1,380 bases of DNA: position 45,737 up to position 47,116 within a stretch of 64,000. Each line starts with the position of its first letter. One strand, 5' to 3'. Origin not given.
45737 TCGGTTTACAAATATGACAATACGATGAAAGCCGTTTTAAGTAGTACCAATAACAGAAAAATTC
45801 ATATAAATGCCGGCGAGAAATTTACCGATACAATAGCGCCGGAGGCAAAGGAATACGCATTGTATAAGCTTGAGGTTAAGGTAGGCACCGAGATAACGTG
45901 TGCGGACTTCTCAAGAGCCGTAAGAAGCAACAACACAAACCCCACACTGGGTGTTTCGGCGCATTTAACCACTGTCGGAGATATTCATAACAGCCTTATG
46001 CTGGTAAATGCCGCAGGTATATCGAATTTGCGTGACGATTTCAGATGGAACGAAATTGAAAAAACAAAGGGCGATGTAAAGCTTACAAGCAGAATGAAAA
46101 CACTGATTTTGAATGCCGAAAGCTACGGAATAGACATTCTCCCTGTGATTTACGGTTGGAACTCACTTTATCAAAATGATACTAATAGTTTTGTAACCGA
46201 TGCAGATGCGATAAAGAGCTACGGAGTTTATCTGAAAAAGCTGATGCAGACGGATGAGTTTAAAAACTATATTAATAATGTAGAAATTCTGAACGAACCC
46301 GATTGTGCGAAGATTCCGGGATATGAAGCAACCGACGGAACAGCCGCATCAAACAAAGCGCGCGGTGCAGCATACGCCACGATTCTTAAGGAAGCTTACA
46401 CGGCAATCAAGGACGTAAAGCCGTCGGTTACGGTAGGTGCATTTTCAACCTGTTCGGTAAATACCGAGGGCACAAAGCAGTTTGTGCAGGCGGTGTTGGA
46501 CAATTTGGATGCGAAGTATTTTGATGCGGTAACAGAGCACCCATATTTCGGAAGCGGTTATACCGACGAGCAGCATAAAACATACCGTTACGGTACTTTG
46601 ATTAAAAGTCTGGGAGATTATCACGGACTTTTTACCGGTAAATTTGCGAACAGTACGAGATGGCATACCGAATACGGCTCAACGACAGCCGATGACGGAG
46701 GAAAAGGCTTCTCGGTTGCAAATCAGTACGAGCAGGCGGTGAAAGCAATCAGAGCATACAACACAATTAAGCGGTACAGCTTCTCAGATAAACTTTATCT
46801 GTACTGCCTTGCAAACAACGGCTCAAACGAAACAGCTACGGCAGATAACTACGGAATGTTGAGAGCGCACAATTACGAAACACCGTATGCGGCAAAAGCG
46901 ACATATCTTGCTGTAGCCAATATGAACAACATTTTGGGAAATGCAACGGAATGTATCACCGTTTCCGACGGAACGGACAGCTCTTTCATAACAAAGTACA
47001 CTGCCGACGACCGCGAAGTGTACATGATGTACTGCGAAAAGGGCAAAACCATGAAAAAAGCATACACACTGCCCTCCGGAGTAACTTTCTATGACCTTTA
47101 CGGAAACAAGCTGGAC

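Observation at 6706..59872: Two permuted paralogous surface-glycan loci sit side by side and fill about 50 kb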

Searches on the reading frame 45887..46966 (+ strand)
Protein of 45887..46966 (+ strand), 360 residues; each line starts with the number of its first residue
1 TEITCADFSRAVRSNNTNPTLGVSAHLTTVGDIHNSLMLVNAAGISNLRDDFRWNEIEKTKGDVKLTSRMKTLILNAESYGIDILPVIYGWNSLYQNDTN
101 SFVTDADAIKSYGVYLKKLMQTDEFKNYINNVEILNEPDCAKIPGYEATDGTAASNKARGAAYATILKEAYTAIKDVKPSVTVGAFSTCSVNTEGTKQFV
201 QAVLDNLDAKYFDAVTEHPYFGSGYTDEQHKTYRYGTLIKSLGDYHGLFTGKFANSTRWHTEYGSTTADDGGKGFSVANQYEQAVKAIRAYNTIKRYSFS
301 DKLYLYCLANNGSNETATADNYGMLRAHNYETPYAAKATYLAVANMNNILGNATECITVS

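Call 87: search_protein_families(library=pfam, proteins=[window:45887-46966:+], max_evalue=5)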
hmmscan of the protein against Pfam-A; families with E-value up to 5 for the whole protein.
window:45887-46966:+ (360 aa): 3 families
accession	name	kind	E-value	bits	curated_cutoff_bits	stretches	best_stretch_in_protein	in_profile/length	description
PF11790.14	Glyco_hydro_cc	-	0.0055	16.7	21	1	120-311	56-217/237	Glycosyl hydrolase catalytic core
PF22777.1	VKGC_lumenal_dom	-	0.011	16.1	27.7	1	162-211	90-137/152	Vitamin K-dependent gamma-carboxylase, lumenal domain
PF04694.17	Corona_3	-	0.14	12.9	27.1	1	199-217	10-27/59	Coronavirus ORF3 protein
